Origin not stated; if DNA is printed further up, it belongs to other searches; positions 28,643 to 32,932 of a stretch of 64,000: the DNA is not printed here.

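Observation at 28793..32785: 1,330-aa globular protein with no recognisable family: a large conserved unknown, possibly an enzyme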

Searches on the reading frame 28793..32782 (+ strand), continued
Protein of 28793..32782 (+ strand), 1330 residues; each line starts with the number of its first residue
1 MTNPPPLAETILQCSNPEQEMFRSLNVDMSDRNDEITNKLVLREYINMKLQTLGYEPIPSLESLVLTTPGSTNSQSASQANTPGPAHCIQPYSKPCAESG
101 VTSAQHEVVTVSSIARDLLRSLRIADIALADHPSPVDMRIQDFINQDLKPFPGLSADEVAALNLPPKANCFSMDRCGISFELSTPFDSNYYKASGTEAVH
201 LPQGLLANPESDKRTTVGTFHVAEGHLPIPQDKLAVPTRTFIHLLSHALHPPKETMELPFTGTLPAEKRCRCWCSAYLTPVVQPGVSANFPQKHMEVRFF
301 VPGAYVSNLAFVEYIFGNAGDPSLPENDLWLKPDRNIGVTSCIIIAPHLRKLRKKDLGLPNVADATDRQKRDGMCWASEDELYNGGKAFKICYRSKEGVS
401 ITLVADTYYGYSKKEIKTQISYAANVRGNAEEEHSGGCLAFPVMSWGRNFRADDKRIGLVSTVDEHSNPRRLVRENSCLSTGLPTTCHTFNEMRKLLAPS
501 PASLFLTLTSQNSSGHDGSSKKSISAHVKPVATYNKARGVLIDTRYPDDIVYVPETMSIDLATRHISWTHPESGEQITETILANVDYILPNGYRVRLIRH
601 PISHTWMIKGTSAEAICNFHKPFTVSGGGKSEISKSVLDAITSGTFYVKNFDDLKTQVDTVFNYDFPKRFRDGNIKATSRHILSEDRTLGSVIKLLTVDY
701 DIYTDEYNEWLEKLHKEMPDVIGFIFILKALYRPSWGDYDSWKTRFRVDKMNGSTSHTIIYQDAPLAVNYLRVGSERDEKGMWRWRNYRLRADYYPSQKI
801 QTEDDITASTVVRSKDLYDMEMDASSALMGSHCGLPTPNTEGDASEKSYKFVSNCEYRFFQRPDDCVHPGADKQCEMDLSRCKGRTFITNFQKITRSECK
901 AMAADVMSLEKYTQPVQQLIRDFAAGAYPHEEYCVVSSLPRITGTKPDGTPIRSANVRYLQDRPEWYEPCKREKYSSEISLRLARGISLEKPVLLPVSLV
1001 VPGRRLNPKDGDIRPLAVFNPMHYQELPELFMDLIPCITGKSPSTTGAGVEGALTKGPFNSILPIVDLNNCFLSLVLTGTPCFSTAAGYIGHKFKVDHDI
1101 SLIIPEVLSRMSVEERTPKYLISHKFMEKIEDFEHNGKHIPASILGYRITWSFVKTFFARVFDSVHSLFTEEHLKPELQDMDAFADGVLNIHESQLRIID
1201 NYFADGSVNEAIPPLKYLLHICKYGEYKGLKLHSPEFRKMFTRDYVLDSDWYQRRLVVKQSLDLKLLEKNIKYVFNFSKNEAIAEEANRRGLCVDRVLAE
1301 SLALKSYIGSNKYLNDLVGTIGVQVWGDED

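Call 11: find_homologous_proteins(query=window:28793-32782:+, max_evalue=0.00001)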
Query window:28793-32782:+ (1330 aa): 4537 proteins with E <= 0.00001 among 8000 candidates; the best 120 are listed.
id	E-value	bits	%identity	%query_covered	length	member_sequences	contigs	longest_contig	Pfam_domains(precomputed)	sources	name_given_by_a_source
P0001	0.0e+0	2972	95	100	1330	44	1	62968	PF26300.1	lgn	-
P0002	0.0e+0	2140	70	100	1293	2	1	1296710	PF26300.1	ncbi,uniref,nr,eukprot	ncbi:hypothetical protein GMRT_10109 [Giardia muris]|uniref:PPi-type phosphoenolpyruvate carboxykina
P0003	0.0e+0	1575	53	99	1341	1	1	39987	PF26300.1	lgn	-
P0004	0.0e+0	1128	44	98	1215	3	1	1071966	PF26300.1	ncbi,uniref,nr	ncbi:hypothetical protein SS50377_28350 [Spironucleus salmonicida]|uniref:PPi-type phosphoenolpyruva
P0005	0.0e+0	1049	45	91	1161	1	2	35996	PF26300.1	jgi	jgi:hypothetical protein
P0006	0.0e+0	1045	45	91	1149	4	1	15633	PF26300.1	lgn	-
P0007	0.0e+0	1043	45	91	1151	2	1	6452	PF26300.1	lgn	-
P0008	0.0e+0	1041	45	91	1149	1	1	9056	PF26300.1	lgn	-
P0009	0.0e+0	1039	45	91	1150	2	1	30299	PF26300.1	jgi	-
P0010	0.0e+0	1035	44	91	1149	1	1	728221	PF26300.1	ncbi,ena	-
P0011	0.0e+0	1033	45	91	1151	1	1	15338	PF26300.1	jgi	-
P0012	0.0e+0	1033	45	91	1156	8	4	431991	PF26300.1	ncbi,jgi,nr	ncbi:MAG: hypothetical protein HF314_03765 [Ignavibacteria bacterium]|jgi:hypothetical protein|nr:hy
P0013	0.0e+0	1032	45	91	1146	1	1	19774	PF26300.1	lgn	-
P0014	0.0e+0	1031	45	91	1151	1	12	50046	PF26300.1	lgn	-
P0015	0.0e+0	1031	44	91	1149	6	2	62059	PF26300.1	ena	-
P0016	0.0e+0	1030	45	91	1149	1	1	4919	PF26300.1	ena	-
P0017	0.0e+0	1030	45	91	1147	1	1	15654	PF26300.1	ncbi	-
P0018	0.0e+0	1029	44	91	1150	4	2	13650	PF26300.1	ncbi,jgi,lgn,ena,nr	ncbi:MAG: hypothetical protein GXX85_09740 [Ignavibacteria bacterium]|nr:hypothetical protein [Ignav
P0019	0.0e+0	1028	44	91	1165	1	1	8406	PF26300.1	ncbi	-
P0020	0.0e+0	1027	44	91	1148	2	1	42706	PF26300.1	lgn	-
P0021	0.0e+0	1027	44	91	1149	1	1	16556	PF26300.1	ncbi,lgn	-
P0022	0.0e+0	1025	45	91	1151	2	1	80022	PF26300.1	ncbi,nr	ncbi:MAG: hypothetical protein L3J41_05190 [Melioribacteraceae bacterium]|nr:hypothetical protein [M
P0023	0.0e+0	1025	44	91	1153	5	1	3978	PF26300.1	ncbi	ncbi:MAG: hypothetical protein ACOCV9_05770 [Marinilabiliaceae bacterium]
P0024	0.0e+0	1024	46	59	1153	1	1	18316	PF26300.1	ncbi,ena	-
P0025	0.0e+0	1023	44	91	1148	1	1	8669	PF26300.1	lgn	-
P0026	0.0e+0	1023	44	91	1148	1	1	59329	PF26300.1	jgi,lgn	-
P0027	0.0e+0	1023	43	94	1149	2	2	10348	PF26300.1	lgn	-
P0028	0.0e+0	1022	45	59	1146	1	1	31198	PF26300.1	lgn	-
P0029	0.0e+0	1022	44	91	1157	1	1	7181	PF26300.1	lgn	-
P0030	0.0e+0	1021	43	93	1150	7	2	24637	PF26300.1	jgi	-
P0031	0.0e+0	1021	44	91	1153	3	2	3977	PF26300.1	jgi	-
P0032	0.0e+0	1021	44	91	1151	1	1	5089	PF26300.1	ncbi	-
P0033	0.0e+0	1021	45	60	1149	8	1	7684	PF26300.1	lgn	-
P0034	0.0e+0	1021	44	91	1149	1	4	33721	PF26300.1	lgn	-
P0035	0.0e+0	1021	44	91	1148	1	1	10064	PF26300.1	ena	-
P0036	0.0e+0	1020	44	91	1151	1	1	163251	PF26300.1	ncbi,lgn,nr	ncbi:MAG: hypothetical protein JW995_01510 [Melioribacteraceae bacterium]|nr:hypothetical protein [M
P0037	0.0e+0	1020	44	91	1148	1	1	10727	PF26300.1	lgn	-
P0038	0.0e+0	1020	44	91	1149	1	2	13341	PF26300.1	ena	-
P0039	0.0e+0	1019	44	91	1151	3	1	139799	PF26300.1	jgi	-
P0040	0.0e+0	1019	43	91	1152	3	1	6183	PF26300.1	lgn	-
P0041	0.0e+0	1019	43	94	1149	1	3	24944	PF26300.1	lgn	-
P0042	0.0e+0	1018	44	91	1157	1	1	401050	PF26300.1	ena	-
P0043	0.0e+0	1018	44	91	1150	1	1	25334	PF26300.1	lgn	-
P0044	0.0e+0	1018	43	91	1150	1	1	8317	PF26300.1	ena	-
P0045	0.0e+0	1018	43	94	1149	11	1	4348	PF26300.1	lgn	-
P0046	0.0e+0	1017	46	59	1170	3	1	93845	PF26300.1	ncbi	-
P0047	0.0e+0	1016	44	93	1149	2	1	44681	PF26300.1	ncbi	-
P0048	0.0e+0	1016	44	91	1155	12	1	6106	PF26300.1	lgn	-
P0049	0.0e+0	1015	44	92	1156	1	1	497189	PF26300.1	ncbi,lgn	-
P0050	0.0e+0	1015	43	91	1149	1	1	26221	PF26300.1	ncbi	-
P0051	0.0e+0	1015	44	91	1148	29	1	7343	PF26300.1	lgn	-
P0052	0.0e+0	1015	44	91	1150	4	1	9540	PF26300.1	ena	-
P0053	0.0e+0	1015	44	91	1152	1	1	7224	PF26300.1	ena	-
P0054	0.0e+0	1015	45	59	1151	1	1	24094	PF26300.1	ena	-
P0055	0.0e+0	1014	44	59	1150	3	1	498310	PF26300.1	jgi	jgi:hypothetical protein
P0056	0.0e+0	1014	44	91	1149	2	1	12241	PF26300.1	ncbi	-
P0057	0.0e+0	1013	44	91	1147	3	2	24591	PF26300.1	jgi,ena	-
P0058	0.0e+0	1013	43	91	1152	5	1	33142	PF26300.1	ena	-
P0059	0.0e+0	1012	46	59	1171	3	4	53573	PF26300.1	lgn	-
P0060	1.4e-298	1012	44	91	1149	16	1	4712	PF26300.1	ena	-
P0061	2.3e-298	1011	44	91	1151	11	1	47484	PF26300.1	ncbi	-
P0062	2.7e-298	1011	42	91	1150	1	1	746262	PF26300.1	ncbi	-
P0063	4.4e-298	1010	43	91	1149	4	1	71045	PF26300.1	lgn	-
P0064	8.4e-298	1009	44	91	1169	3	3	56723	PF26300.1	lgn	-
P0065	8.6e-298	1009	44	92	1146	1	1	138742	PF26300.1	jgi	jgi:hypothetical protein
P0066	1.1e-297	1009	45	60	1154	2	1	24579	PF26300.1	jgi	jgi:hypothetical protein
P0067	1.3e-297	1009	45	60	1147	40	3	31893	PF26300.1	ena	-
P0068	1.4e-297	1009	44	91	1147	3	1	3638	PF26300.1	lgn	-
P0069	1.7e-297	1008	44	91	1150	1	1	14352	PF26300.1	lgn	-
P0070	1.9e-297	1008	44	91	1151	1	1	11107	PF26300.1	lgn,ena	-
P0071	2.3e-297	1008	44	91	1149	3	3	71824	PF26300.1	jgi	jgi:phosphoenolpyruvate carboxykinase (diphosphate)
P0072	3.3e-297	1007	44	91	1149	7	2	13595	PF26300.1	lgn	-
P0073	3.6e-297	1007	43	92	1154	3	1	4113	PF26300.1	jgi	jgi:hypothetical protein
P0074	4.4e-297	1007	44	91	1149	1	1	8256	PF26300.1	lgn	-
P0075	4.6e-297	1007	44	92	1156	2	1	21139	PF26300.1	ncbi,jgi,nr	ncbi:MAG: hypothetical protein C4539_11600 [Ignavibacteriales bacterium]|nr:MAG: hypothetical protei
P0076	4.9e-297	1007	45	59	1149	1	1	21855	PF26300.1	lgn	-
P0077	5.7e-297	1007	44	91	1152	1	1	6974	PF26300.1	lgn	-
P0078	5.9e-297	1007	44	91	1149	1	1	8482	PF26300.1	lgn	-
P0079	6.3e-297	1006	44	91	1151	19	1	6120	PF26300.1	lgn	-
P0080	7.3e-297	1006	44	91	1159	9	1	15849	PF26300.1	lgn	-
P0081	7.7e-297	1006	44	92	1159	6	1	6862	PF26300.1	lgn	-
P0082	7.7e-297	1006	44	91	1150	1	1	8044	PF26300.1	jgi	jgi:phosphoenolpyruvate carboxykinase (diphosphate)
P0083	1.5e-296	1005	43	93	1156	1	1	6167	PF26300.1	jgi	-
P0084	1.5e-296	1005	44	91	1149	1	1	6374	PF26300.1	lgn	-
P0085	1.6e-296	1005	43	91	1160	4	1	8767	PF26300.1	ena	-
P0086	1.6e-296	1005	44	91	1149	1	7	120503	PF26300.1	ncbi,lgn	-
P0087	1.7e-296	1005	43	95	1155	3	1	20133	PF26300.1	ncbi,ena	-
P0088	1.7e-296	1005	44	91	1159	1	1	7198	PF26300.1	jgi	-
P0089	1.8e-296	1005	43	91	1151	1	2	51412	PF26300.1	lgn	-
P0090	1.8e-296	1005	43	90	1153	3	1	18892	PF26300.1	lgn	-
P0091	1.9e-296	1005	43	93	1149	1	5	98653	PF26300.1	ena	-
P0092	2.3e-296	1005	44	91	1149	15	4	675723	PF26300.1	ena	-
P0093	2.6e-296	1004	44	91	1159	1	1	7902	PF26300.1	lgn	-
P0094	2.7e-296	1004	43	91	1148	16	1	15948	PF26300.1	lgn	-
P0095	3.1e-296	1004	42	91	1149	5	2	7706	PF26300.1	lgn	-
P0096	4.7e-296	1004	43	98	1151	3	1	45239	PF26300.1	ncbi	-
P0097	4.9e-296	1003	44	91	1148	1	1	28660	PF26300.1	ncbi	ncbi:MAG: hypothetical protein V1773_17970 [bacterium]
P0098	5.3e-296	1003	45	89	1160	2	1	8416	PF26300.1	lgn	-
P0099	6.8e-296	1003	45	59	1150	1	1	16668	PF26300.1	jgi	jgi:phosphoenolpyruvate carboxykinase (diphosphate)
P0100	7.5e-296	1003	43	93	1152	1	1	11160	PF26300.1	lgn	-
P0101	7.7e-296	1003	44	91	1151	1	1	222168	PF26300.1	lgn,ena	-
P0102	7.7e-296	1003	44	91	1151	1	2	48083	PF26300.1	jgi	-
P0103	1.2e-295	1002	43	59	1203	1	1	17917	PF26300.1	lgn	-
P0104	1.5e-295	1002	43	91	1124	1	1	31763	PF26300.1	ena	-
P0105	1.6e-295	1002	44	91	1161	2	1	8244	PF26300.1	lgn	-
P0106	1.7e-295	1002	43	91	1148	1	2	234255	PF26300.1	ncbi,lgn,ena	-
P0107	1.9e-295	1002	43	91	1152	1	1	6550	PF26300.1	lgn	-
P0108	1.9e-295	1002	43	91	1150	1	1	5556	PF26300.1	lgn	-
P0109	2.1e-295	1001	43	92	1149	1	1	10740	PF26300.1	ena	-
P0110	2.1e-295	1001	43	93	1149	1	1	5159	PF26300.1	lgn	-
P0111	2.2e-295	1001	44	59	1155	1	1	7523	PF26300.1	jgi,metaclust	metaclust:\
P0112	2.3e-295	1001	43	92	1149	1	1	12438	PF26300.1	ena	-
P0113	2.6e-295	1001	44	91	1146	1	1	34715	PF26300.1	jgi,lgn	-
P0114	2.6e-295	1001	44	91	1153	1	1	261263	PF26300.1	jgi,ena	-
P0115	2.7e-295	1001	43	92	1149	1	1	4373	PF26300.1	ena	-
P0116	2.8e-295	1001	45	59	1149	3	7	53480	PF26300.1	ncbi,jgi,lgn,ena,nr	ncbi:MAG: hypothetical protein FJ190_05275 [Gammaproteobacteria bacterium]|nr:hypothetical protein [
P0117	3.3e-295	1001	44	59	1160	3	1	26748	PF26300.1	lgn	-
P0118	3.3e-295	1001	44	91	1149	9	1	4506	PF26300.1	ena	-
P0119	3.4e-295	1001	45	59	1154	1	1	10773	PF26300.1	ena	-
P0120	4.1e-295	1000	44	91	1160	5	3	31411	PF26300.1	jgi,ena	jgi:hypothetical protein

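Call 19: list_cluster_members(proteins=[window:28793-32782:+, P0001, P0003])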
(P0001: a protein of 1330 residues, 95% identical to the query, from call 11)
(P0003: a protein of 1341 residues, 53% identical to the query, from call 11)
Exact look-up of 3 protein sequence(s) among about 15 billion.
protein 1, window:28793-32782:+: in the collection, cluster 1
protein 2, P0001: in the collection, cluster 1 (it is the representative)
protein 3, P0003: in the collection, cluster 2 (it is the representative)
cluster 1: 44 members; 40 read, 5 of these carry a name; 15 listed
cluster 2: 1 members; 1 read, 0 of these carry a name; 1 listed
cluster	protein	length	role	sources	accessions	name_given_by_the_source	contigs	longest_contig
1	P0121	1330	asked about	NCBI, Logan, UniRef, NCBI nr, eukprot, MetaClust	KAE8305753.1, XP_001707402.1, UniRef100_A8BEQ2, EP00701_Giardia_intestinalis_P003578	hypothetical protein GL50803_00101278 [Giardia duodenalis] | PPi-type phosphoenolpyruvate carboxykinase lobe 2 domain-containing protein n=1 ... | hypothetical protein GL50803_00101278 [Giardia intestinalis]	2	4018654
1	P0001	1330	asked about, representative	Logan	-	-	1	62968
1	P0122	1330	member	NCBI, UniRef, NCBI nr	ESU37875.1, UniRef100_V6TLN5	Hypothetical protein DHA2_101278 [Giardia duodenalis] | PPi-type phosphoenolpyruvate carboxykinase lobe 2 domain-containing protein n=1 ... | Hypothetical protein DHA2_101278 [Giardia intestinalis]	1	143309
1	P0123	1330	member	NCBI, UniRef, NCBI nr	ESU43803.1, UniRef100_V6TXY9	Hypothetical protein GSB_101278 [Giardia duodenalis] | PPi-type phosphoenolpyruvate carboxykinase lobe 2 domain-containing protein n=1 ... | Hypothetical protein GSB_101278 [Giardia intestinalis]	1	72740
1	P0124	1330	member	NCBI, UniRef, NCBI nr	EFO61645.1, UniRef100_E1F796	Hypothetical protein GLP15_1760 [Giardia lamblia P15] | PPi-type phosphoenolpyruvate carboxykinase lobe 2 domain-containing protein n=1 ...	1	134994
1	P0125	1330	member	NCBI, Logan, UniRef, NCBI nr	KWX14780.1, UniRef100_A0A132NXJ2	hypothetical protein QR46_1207 [Giardia duodenalis assemblage B] | PPi-type phosphoenolpyruvate carboxykinase lobe 2 domain-containing protein n=1 ... | hypothetical protein QR46_1207 [Giardia intestinalis assemblage B]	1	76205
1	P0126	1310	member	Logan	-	-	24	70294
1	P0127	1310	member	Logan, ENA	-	-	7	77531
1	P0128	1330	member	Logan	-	-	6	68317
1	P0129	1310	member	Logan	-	-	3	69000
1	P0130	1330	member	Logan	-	-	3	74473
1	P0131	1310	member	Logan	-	-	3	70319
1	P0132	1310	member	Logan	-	-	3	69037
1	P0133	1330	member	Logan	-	-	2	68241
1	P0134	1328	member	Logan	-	-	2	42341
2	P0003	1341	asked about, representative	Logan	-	-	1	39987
